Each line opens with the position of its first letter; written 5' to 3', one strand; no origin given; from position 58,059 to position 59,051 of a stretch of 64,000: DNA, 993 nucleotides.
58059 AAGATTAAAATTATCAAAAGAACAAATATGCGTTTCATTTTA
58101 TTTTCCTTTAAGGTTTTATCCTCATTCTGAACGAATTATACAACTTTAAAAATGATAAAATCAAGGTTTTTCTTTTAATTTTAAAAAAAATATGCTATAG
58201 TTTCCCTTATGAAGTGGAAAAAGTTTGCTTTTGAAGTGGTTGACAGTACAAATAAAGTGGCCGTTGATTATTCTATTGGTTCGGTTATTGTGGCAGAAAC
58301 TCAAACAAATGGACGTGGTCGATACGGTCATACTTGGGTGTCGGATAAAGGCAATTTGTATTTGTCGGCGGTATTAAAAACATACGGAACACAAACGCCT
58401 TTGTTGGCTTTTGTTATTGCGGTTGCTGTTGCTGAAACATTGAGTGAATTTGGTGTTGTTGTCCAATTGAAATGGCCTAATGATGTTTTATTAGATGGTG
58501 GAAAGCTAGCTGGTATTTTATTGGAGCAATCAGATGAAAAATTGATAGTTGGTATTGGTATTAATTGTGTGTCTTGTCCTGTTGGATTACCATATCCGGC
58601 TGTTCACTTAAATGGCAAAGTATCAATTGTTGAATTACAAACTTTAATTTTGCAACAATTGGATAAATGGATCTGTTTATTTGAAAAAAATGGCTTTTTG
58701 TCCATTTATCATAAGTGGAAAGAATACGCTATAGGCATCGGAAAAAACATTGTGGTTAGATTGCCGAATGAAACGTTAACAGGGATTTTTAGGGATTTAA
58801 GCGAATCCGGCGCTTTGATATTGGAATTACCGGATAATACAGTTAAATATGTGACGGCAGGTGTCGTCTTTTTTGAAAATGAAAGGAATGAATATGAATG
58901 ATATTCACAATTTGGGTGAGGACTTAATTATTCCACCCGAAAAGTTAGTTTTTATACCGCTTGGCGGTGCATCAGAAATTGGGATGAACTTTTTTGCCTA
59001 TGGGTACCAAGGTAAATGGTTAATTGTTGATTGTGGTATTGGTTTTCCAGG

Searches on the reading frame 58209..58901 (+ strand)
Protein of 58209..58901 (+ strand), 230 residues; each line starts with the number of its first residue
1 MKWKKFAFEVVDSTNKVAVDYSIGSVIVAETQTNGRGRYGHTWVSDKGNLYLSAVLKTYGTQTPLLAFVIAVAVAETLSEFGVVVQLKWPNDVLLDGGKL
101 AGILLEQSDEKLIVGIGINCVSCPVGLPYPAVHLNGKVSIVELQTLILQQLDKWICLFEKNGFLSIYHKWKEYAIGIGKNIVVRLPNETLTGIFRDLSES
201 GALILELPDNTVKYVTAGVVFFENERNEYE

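Call 74: search_protein_families(library=pfam, proteins=[window:58209-58901:+])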
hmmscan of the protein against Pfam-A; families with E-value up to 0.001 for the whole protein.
window:58209-58901:+ (230 aa): 2 families
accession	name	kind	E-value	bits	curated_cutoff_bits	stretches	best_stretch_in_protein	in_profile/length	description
PF03099.24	BPL_LplA_LipB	-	3.4e-19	69.5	21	1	9-119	3-129/133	Biotin/lipoate A/B protein ligase family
PF02237.23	BPL_C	-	3.9e-12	46.3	21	1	177-222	2-47/48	Biotin protein ligase C terminal domain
